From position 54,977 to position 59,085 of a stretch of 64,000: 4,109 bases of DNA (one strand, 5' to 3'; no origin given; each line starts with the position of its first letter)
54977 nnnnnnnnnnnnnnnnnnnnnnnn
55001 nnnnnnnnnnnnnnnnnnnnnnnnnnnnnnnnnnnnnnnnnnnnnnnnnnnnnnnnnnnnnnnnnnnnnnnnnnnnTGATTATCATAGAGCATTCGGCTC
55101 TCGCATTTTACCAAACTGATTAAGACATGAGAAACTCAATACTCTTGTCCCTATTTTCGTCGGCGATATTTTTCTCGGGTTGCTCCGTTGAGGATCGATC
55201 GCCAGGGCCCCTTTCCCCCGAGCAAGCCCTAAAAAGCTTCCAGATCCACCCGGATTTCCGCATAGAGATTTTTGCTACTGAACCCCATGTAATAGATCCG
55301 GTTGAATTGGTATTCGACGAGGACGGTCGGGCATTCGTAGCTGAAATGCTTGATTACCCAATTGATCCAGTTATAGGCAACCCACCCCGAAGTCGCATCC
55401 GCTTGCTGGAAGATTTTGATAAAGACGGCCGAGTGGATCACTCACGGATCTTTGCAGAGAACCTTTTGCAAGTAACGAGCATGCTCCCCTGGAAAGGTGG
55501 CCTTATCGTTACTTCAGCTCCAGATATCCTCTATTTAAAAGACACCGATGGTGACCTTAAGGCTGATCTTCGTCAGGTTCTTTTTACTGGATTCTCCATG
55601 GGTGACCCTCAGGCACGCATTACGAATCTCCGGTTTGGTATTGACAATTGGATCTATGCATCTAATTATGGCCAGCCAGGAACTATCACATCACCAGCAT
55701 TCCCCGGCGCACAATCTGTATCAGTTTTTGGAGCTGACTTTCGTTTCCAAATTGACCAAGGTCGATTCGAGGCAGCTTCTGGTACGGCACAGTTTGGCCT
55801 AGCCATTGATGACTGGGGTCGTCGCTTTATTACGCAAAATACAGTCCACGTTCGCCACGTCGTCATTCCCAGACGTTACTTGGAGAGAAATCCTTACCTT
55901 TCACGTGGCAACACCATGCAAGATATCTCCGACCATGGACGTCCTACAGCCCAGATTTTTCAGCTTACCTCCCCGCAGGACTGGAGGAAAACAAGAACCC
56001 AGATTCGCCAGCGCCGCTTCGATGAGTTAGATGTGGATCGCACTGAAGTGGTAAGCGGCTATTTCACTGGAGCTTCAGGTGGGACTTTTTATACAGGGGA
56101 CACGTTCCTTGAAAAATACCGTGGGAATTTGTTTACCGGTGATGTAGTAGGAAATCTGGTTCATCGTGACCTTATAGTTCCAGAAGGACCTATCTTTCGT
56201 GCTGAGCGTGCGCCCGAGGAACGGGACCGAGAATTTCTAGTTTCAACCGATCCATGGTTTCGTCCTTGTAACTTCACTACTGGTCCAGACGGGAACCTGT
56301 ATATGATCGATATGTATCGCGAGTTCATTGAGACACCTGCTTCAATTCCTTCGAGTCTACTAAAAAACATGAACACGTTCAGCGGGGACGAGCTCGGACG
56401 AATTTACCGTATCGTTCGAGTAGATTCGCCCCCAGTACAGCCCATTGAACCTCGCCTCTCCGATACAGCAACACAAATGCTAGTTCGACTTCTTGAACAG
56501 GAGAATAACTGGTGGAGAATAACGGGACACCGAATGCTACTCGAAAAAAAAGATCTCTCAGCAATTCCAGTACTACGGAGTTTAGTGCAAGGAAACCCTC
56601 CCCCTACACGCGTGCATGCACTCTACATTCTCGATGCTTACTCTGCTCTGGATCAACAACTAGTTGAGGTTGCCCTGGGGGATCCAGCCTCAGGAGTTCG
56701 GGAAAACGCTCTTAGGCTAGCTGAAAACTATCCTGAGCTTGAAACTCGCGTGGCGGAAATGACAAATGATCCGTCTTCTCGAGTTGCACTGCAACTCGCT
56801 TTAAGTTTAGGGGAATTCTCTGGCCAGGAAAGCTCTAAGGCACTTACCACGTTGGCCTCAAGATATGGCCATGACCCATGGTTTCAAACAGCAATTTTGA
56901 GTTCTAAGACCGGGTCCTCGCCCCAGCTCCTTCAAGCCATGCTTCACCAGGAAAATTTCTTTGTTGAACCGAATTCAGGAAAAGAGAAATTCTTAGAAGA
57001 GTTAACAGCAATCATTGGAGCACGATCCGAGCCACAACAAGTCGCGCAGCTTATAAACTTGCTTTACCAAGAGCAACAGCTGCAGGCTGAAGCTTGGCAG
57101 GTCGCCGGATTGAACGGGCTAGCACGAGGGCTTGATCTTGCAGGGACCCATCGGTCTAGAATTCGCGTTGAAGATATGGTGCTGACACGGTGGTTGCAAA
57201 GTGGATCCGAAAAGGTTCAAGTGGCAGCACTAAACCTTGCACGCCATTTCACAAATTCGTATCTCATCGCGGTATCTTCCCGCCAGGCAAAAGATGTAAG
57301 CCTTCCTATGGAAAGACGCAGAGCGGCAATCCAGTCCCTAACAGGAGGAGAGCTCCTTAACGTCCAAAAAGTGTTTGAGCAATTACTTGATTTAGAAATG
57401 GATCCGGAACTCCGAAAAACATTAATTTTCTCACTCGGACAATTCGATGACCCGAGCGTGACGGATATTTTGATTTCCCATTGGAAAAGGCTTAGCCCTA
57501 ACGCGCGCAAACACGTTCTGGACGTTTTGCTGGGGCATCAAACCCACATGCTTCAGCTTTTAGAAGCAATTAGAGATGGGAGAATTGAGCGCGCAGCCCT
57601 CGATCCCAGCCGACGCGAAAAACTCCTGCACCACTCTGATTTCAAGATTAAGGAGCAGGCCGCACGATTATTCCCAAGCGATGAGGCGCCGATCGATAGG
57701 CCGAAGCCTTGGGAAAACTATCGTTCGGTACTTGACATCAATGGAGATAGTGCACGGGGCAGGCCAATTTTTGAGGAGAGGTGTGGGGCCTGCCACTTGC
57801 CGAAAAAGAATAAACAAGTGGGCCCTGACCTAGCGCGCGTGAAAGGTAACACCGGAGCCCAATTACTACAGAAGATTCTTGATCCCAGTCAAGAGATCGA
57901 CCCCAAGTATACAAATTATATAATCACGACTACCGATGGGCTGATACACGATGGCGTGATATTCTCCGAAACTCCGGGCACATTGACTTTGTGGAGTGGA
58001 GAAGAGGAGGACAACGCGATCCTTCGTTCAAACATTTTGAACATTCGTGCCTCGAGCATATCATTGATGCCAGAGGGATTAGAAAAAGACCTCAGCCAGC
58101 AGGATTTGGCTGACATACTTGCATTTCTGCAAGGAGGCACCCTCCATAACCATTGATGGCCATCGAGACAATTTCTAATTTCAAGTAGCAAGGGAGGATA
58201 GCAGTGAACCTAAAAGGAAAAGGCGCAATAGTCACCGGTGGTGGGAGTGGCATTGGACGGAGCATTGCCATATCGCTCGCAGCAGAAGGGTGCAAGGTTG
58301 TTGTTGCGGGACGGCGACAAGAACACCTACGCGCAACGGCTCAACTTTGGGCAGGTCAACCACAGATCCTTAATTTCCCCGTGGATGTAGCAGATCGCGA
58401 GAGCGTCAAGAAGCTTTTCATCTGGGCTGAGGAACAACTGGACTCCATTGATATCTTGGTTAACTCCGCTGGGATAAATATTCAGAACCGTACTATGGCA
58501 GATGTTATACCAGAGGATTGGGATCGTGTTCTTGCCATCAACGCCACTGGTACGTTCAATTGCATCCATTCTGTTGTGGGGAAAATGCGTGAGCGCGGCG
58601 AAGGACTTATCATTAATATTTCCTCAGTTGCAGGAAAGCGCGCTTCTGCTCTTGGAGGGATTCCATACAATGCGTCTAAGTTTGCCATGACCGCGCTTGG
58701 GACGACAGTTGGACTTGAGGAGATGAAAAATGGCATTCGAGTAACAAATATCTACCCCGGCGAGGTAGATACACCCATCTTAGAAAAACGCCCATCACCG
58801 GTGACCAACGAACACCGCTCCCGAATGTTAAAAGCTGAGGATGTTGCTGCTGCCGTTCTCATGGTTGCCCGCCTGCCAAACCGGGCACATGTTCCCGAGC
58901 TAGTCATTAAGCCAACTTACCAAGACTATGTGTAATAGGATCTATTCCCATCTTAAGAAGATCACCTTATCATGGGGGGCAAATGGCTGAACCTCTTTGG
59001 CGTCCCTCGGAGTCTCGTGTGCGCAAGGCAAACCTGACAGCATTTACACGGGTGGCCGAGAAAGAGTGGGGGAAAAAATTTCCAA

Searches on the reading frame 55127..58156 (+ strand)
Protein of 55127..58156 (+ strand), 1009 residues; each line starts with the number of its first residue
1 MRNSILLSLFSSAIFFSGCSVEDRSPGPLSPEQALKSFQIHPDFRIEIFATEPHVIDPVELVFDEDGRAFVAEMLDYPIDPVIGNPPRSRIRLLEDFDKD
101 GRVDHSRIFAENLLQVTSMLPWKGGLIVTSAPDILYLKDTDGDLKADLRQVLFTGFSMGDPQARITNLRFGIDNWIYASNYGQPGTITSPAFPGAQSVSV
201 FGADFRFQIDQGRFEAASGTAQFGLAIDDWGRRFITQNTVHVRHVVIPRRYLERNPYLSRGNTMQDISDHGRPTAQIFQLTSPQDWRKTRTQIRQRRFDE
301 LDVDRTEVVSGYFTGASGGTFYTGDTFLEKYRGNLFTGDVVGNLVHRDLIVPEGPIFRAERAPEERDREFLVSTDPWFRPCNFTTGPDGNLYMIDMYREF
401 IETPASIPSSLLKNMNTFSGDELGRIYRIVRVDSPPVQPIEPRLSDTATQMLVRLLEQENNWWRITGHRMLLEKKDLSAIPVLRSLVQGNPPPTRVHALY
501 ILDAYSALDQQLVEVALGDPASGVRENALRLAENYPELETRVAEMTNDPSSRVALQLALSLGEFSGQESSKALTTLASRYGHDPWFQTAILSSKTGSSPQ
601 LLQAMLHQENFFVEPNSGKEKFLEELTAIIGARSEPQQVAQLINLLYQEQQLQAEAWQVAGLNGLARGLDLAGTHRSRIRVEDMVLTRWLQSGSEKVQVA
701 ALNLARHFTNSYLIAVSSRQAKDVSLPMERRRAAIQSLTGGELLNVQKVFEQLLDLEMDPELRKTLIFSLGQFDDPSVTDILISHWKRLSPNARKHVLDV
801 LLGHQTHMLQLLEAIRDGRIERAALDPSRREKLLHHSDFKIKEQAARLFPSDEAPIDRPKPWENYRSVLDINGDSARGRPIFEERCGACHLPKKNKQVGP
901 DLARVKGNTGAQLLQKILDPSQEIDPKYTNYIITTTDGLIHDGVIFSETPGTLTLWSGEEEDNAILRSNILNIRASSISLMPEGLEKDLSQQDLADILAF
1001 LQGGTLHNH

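Call 17: search_protein_families(library=pfam, proteins=[window:55127-58156:+], max_evalue=0.00001)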
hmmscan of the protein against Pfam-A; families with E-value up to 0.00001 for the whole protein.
window:55127-58156:+ (1009 aa): 2 families
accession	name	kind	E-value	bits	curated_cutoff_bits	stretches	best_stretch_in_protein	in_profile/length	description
PF23500.1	DUF7133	-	6.4e-119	398.1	27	1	30-432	1-384/385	Domain of unknown function (DUF7133)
PF13646.12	HEAT_2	-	1.6e-12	48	27.7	0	750-806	5-60/88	HEAT repeats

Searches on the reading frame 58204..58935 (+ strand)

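Call 17: search_protein_families(library=pfam, proteins=[window:58204-58935:+], max_evalue=0.00001)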
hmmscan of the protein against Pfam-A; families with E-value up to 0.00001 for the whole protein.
window:58204-58935:+ (243 aa): 3 families
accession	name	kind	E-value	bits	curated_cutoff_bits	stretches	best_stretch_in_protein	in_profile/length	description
PF00106.31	adh_short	-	4.1e-52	177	26.6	1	7-196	2-190/195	short chain dehydrogenase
PF13561.12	adh_short_C2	-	1.4e-39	136.5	27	1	15-222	6-217/236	Enoyl-(Acyl carrier protein) reductase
PF08659.16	KR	-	5.3e-12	46.5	22.6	1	9-158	4-152/180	KR domain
